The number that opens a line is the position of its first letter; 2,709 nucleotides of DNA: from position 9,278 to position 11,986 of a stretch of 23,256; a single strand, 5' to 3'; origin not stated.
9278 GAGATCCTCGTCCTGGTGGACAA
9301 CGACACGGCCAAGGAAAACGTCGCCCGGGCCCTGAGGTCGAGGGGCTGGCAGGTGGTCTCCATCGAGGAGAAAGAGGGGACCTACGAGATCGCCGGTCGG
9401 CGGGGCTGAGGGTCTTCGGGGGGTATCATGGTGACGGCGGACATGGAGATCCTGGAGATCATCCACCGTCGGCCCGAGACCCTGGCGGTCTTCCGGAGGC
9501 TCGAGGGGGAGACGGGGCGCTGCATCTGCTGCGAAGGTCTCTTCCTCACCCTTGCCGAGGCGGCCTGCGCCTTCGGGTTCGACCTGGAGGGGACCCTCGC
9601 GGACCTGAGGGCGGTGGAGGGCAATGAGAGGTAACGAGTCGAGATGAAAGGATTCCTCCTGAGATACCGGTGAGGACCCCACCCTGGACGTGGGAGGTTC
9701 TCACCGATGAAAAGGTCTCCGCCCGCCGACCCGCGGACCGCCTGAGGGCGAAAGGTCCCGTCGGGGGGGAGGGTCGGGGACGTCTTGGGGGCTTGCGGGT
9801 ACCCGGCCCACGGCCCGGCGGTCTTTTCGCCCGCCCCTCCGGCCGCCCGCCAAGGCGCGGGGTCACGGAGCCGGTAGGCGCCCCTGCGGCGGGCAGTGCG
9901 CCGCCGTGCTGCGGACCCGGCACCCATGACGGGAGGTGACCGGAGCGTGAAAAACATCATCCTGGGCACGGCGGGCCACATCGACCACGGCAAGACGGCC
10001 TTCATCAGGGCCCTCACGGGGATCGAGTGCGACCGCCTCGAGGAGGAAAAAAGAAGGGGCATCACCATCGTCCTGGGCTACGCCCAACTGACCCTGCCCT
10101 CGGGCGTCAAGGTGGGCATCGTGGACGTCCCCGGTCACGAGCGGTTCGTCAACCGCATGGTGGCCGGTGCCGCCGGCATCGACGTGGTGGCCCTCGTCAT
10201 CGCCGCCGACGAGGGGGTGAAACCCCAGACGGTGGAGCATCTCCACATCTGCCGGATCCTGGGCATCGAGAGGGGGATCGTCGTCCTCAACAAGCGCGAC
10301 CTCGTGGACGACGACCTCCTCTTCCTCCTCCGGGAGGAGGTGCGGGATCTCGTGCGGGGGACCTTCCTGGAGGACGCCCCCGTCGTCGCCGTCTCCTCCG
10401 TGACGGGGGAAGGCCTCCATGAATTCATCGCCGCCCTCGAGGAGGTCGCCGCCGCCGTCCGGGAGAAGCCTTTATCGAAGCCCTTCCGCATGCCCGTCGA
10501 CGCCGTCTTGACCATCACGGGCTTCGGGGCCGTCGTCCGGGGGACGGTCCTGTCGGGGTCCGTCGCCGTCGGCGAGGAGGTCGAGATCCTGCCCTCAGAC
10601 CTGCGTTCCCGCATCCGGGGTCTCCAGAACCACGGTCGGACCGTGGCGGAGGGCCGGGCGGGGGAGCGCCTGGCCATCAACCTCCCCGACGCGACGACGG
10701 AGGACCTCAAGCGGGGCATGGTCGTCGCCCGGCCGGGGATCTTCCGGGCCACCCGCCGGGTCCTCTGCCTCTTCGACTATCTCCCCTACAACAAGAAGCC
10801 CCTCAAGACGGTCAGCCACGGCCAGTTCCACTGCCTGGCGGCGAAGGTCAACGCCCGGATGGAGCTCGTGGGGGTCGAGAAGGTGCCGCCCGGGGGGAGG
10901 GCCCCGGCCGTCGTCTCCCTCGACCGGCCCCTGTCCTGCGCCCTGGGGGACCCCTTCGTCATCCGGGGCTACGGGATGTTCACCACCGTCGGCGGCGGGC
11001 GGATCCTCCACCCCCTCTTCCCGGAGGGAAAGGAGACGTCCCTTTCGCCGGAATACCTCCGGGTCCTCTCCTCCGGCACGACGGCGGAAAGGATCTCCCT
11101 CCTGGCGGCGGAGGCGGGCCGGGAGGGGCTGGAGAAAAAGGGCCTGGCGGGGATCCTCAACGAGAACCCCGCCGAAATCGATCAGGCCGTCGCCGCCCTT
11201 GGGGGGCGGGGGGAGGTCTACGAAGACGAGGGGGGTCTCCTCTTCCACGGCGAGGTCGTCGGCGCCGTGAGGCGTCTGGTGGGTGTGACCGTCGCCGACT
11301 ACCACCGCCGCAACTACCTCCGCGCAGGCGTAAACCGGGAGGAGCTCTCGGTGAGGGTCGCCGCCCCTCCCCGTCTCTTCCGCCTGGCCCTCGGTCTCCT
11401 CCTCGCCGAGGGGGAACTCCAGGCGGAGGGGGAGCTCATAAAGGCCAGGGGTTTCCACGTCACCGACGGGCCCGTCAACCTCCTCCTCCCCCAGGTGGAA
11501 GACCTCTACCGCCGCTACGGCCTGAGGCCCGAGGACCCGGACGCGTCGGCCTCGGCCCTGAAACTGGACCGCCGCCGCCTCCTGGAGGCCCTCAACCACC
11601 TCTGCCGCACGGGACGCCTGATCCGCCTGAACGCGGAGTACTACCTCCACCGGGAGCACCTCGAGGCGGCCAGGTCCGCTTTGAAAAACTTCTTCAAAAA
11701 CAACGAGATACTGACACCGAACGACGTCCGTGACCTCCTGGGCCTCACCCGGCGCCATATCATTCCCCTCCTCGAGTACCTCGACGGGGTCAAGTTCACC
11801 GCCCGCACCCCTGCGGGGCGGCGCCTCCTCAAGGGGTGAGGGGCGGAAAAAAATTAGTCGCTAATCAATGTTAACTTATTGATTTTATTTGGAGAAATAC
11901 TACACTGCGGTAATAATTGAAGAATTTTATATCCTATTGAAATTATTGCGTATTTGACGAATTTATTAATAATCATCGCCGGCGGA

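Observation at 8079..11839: Selenium-utilisation locus: yedE-yedF-DUF1858-selB without selA/selD or a selenoprotein in cis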

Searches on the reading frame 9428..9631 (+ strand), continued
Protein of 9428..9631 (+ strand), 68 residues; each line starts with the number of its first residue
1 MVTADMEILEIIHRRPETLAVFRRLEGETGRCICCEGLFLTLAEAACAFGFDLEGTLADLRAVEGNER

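Call 78: find_encoding_contigs(protein=P0154, flank=6000, max_places=3)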
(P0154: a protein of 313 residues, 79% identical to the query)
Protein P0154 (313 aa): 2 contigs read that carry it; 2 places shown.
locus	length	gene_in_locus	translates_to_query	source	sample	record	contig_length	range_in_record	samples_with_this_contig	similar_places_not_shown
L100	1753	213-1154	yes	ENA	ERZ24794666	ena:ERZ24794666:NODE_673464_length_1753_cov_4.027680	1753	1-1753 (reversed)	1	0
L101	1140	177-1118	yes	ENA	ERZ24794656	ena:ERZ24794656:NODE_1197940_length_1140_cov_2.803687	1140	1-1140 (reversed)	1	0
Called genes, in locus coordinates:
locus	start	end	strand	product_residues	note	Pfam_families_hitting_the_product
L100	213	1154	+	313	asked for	PF00586:AIRS, PF02769:AIRS_C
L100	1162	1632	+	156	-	-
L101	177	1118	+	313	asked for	PF00586:AIRS, PF02769:AIRS_C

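Call 79: find_homologous_proteins(query=A2, max_evalue=0.00001)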
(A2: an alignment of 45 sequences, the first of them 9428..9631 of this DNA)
Query A2 (45 sequences) (68 aa, profile of the alignment): 1489 proteins with E <= 0.00001 among 5054 candidates; the best 120 are listed.
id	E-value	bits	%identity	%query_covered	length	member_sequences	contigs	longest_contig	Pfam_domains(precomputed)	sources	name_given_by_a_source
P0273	4.7e-31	124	37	93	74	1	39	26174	-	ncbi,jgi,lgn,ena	-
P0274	5.5e-31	124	41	90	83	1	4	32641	-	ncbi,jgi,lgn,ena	-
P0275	6.0e-31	124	31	71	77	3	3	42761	PF08984.17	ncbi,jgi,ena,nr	ncbi:MAG: hypothetical protein JRJ86_00965 [Deltaproteobacteria bacterium]|nr:hypothetical protein [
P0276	6.0e-31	124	40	91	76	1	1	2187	-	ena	-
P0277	6.2e-31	123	37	91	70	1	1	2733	-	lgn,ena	-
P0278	6.3e-31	123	34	90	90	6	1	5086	-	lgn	-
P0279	6.7e-31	123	37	91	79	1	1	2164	-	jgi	-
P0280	7.2e-31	123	39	91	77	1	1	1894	-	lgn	-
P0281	7.5e-31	123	42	96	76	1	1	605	-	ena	-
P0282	7.6e-31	123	38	88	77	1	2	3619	-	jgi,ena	-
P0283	8.0e-31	123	35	94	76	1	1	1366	PF08984.17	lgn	-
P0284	8.2e-31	123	31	91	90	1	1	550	PF08984.17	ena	-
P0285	8.6e-31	123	38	96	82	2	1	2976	-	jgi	jgi:hypothetical protein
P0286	9.3e-31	123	36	99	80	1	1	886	-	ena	-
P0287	9.8e-31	123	37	99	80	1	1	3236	-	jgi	jgi:hypothetical protein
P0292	1.2e-30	123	41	90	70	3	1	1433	PF08984.17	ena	-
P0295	1.9e-30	122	41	90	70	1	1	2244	PF08984.17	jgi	-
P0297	2.1e-30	122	38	90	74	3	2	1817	PF08984.17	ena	-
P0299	2.3e-30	122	43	90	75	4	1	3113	PF08984.17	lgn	-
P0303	2.6e-30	121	37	87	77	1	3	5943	PF08984.17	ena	-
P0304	2.7e-30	121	43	90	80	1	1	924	PF08984.17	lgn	-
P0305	3.0e-30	121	36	90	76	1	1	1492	PF08984.17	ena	-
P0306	3.0e-30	121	44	87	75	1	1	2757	PF08984.17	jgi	jgi:hypothetical protein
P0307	3.1e-30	121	31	72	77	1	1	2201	PF08984.17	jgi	jgi:hypothetical protein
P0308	3.3e-30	121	28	74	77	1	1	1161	PF08984.17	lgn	-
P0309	3.3e-30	121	39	90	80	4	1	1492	PF08984.17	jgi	jgi:hypothetical protein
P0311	3.4e-30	121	37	72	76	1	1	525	PF08984.17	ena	-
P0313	3.6e-30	121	36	90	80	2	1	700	PF08984.17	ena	-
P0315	3.7e-30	121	42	88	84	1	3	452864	-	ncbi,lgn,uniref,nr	ncbi:conserved hypothetical protein [Desulfosarcina cetonica]|uniref:hypothetical protein n=1 Tax=De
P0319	4.0e-30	121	35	96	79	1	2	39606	PF08984.17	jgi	jgi:hypothetical protein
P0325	4.9e-30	121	39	87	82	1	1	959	PF08984.17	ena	-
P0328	4.9e-30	121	39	90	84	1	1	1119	PF08984.17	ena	-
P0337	5.8e-30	120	36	90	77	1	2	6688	PF08984.17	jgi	-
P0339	6.2e-30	120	43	94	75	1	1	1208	PF08984.17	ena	-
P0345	7.0e-30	120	39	91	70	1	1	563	PF08984.17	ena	-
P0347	7.3e-30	120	36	87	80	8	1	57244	PF08984.17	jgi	jgi:hypothetical protein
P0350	7.6e-30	120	40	91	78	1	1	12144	PF08984.17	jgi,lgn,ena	-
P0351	7.8e-30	120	35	91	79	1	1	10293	PF08984.17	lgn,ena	-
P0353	8.1e-30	120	42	91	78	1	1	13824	PF08984.17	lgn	-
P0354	8.2e-30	120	44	87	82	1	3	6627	PF08984.17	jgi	jgi:hypothetical protein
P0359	8.4e-30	120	36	90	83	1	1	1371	PF08984.17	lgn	-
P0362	8.8e-30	120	39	91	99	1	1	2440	PF08984.17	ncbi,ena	-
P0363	9.1e-30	120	42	88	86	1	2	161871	PF08984.17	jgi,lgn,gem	-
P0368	1.0e-29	120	35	96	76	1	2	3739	PF08984.17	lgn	-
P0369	1.1e-29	120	39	90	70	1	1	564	PF08984.17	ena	-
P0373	1.2e-29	119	38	90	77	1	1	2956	PF08984.17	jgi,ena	-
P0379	1.4e-29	119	38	90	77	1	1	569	PF08984.17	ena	-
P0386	1.6e-29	119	35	99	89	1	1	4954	PF08984.17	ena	-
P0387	1.6e-29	119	41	90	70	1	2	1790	PF08984.17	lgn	-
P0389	1.7e-29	119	34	94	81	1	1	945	PF08984.17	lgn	-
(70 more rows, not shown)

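Call 80: find_encoding_contigs(protein=P0315, flank=9000, max_places=1)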
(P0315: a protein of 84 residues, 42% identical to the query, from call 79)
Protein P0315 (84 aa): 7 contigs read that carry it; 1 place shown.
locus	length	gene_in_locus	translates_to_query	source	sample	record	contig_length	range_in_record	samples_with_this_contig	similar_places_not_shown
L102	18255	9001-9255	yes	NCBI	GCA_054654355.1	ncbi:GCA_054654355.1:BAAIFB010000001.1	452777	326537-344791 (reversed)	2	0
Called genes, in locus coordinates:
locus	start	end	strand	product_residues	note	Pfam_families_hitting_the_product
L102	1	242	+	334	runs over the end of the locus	PF16868:NMT1_3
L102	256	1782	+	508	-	PF13191:AAA_16, PF13245:AAA_19 (faint), PF13401:AAA_22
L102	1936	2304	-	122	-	PF01503:PRA-PH (weak), PF03819:MazG, PF12643:MazG-like (faint)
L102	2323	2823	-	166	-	PF00994:MoCF_biosynth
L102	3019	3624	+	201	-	PF12804:NTP_transf_3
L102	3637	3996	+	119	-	PF02391:MoaE (weak)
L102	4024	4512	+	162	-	PF01967:MoaC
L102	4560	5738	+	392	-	PF03562:MltA, PF06725:3D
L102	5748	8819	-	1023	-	PF04055:Radical_SAM, PF13489:Methyltransf_23, PF01209:Ubie_methyltran, PF08241:Methyltransf_11, PF08242:Methyltransf_12, PF13649:Methyltransf_25, PF13847:Methyltransf_31, PF18978:DUF5714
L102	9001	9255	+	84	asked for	-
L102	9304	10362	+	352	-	-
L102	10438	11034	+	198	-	PF01206:TusA, PF02635:DsrE (weak)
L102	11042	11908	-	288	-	PF12849:PBP_like_2, PF13531:SBP_bac_11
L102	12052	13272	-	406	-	PF00155:Aminotran_1_2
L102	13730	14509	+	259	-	PF02698:DUF218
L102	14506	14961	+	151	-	-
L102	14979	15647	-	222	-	PF00072:Response_reg, PF00512:HisKA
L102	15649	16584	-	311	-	PF07568:HisKA_2, PF13581:HATPase_c_2 (weak), PF02518:HATPase_c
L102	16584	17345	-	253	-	PF10609:ParA, PF00142:Fer4_NifH (faint), PF01656:CbiA, PF02374:ArsA_ATPase (weak), PF06564:CBP_BcsQ, PF13614:AAA_31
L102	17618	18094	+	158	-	PF01047:MarR, PF12802:MarR_2, PF13545:HTH_Crp_2 (faint), PF25212:HVO_A0114 (weak), PF01325:Fe_dep_repress, PF09339:HTH_IclR (weak), PF13412:HTH_24 (faint)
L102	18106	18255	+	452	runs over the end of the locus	PF25917:BSH_RND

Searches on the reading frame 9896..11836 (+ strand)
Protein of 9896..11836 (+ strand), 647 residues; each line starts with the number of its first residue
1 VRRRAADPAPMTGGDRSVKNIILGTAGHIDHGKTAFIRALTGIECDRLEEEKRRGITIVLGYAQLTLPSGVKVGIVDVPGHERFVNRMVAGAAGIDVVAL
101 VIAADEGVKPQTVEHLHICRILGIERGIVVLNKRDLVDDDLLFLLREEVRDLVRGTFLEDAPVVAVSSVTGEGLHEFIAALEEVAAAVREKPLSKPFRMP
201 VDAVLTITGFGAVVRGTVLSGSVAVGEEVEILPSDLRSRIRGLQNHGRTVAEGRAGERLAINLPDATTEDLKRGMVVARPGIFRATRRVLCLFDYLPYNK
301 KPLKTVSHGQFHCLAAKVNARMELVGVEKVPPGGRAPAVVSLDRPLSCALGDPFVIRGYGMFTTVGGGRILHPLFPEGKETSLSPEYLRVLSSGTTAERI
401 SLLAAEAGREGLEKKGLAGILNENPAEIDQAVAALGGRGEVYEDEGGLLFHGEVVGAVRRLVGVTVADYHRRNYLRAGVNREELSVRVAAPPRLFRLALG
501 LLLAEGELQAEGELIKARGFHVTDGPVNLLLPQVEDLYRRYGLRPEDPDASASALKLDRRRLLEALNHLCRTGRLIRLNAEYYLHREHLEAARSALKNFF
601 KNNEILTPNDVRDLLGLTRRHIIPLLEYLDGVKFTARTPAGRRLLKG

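Call 5: search_protein_families(library=pfam, proteins=[window:9896-11836:+], max_evalue=0.01)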
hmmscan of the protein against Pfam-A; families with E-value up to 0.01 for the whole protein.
seq(647 aa): 6 families
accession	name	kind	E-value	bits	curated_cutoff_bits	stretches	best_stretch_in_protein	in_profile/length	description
PF00009.33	GTP_EFTU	-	3.8e-33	115.1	26.5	1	21-184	4-185/188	Elongation factor Tu GTP binding domain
PF09107.17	SelB-wing_3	-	4.7e-13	48.9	23.2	1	599-644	2-47/47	Elongation factor SelB, winged helix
PF09106.17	SelB-wing_2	-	1.3e-10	41.6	22.3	1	466-515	4-55/57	Elongation factor SelB, winged helix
PF03144.31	GTP_EFTU_D2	-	1.2e-08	35.7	30.3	1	211-277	1-72/73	Elongation factor Tu domain 2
PF25461.1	Beta-barrel_SelB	-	3.1e-07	31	27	1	300-374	11-77/80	Selenocysteine-specific elongation factor, beta-barrel domain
PF01926.29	MMR_HSR1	-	5.3e-05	23.7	21.9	1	25-133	4-113/113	50S ribosome-binding GTPase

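Call 6: search_protein_families(library=ncbifam, proteins=[window:9896-11836:+], max_evalue=0.01)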
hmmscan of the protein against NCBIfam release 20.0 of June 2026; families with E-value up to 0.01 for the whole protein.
seq(647 aa): 36 families (the best 25 are shown)
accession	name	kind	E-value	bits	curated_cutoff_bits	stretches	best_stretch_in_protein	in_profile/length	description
TIGR00475.1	selB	equivalog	1.2e-92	311.5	242.25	2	21-376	1-339/581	selenocysteine-specific translation elongation factor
NF009373.0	PRK12736.1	subfamily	6.4e-51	173.3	452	1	15-370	7-389/394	elongation factor Tu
TIGR00485.1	EF-Tu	equivalog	3.3e-48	164.4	522.4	1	15-370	7-389/394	elongation factor Tu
NF000766.0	PRK00049.1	subfamily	3.6e-48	164.3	449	1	18-370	10-391/396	elongation factor Tu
NF009372.0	PRK12735.1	subfamily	8.3e-47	159.9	479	1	16-370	8-391/396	elongation factor Tu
TIGR03680.1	eif2g_arch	equivalog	3.7e-42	145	514.5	2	72-234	82-252/407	translation initiation factor IF-2 subunit gamma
NF003077.0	PRK04000.1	equivalog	4.4e-42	144.7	315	2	72-234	86-256/412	translation initiation factor IF-2 subunit gamma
NF008969.0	PRK12317.1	subfamily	8.7e-40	136.6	502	1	46-279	61-309/426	elongation factor 1-alpha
TIGR00483.1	EF-1_alpha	equivalog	8.8e-33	113.4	540.1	1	31-278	49-309/427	translation elongation factor EF-1 subunit alpha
NF004035.0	PRK05506.1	subfamily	2e-26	92.5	715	1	45-280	79-323/632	bifunctional sulfate adenylyltransferase subunit 1/adenylylsulfate kinase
TIGR02034.1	CysN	subfamily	2.4e-26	92.8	336.1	1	45-279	55-298/406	sulfate adenylyltransferase, large subunit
NF003478.0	PRK05124.1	equivalog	1.7e-24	86.2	590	1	45-278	82-324/475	sulfate adenylyltransferase subunit CysN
TIGR00487.1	IF-2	equivalog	5.9e-19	68.2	424.4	1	19-229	86-294/587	translation initiation factor IF-2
TIGR00231.1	small_GTP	domain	4.4e-13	49.3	42.5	1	21-150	4-133/164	GTP-binding protein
TIGR01393.1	lepA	equivalog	3e-10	39.1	533.9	1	28-239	11-232/595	translation elongation factor 4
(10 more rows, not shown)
